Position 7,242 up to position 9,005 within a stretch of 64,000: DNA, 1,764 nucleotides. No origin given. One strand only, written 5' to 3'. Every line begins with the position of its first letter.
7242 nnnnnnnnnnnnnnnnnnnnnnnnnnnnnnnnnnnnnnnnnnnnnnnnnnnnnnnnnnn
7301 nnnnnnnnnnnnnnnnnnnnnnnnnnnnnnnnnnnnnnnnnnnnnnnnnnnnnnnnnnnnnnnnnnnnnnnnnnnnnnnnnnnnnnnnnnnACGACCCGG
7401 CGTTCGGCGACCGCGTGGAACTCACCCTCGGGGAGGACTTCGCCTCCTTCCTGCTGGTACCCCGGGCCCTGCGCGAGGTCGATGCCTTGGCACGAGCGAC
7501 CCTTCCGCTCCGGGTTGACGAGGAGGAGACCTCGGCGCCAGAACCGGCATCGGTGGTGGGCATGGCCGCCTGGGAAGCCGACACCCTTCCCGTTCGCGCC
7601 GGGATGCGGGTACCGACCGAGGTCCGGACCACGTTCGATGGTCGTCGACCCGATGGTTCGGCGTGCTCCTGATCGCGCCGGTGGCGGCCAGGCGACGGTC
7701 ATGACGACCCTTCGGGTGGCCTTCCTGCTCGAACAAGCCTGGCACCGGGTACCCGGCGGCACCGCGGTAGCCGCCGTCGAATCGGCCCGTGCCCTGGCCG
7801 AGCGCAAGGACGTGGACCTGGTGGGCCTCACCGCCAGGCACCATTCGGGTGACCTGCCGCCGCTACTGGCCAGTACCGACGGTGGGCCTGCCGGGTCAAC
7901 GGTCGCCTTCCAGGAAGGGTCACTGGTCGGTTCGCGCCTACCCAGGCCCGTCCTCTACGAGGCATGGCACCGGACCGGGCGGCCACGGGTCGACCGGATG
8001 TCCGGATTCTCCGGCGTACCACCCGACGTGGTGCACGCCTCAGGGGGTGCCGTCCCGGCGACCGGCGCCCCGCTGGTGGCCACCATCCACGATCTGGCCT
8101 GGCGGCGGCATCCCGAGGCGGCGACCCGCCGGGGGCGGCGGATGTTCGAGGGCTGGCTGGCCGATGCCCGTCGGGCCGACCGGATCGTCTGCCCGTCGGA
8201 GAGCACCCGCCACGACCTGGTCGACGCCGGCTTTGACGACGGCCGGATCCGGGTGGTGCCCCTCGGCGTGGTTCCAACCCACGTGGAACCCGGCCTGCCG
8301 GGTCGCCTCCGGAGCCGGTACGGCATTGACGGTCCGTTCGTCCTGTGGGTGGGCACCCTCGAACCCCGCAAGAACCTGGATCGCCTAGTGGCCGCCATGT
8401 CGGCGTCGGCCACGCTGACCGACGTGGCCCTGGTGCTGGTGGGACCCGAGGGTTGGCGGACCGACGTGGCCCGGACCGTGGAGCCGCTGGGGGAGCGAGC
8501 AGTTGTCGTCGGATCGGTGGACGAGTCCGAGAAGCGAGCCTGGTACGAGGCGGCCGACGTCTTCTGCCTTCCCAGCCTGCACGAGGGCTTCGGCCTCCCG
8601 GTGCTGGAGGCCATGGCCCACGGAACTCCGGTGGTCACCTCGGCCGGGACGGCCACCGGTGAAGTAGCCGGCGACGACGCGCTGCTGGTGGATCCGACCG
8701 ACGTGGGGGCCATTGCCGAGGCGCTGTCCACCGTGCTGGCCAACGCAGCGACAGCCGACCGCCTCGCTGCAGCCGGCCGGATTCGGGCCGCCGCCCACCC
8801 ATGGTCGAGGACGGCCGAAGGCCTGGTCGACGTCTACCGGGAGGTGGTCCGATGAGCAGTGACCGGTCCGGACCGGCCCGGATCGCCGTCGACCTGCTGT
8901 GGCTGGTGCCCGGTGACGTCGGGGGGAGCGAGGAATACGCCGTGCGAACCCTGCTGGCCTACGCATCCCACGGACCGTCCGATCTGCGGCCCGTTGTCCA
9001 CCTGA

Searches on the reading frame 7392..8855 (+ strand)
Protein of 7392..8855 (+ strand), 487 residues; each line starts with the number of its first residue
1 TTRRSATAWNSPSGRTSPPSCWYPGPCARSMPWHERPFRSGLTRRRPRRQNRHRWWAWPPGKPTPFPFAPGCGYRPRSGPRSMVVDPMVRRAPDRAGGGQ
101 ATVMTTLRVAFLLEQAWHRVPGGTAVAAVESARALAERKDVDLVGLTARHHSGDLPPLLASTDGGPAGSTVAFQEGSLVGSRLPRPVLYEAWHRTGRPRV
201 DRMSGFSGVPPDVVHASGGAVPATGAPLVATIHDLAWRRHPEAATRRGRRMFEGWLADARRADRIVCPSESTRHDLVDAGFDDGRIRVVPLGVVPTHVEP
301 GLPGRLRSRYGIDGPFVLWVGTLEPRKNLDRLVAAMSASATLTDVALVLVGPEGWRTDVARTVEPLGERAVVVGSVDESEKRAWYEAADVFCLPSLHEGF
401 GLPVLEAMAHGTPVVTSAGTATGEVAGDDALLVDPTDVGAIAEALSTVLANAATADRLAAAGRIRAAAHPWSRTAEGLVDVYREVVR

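Call 45: search_protein_families(library=pfam, proteins=[window:7392-8855:+], max_evalue=0.00001)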
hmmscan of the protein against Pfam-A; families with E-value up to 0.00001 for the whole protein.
window:7392-8855:+ (487 aa): 6 families
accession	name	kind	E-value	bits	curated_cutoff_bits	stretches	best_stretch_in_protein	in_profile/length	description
PF13692.12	Glyco_trans_1_4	-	8.7e-30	104.3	27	1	315-451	2-142/142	Glycosyl transferases group 1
PF00534.26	Glycos_transf_1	-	1.8e-28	99.7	26.4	1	313-463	14-170/172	Glycosyl transferases group 1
PF13439.12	Glyco_transf_4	-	2.4e-18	67.2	28.5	1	121-294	1-167/170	Glycosyltransferase Family 4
PF13579.12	Glyco_trans_4_4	-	1.5e-11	45.4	29.7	1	122-292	1-158/158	Glycosyl transferase 4-like domain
PF20706.3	GT4-conflict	-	1.6e-11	44.3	26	1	295-477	174-384/385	Family 4 Glycosyltransferase in conflict systems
PF13524.12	Glyco_trans_1_2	-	3.1e-08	34.1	25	1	340-478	10-142/144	Glycosyl transferase-like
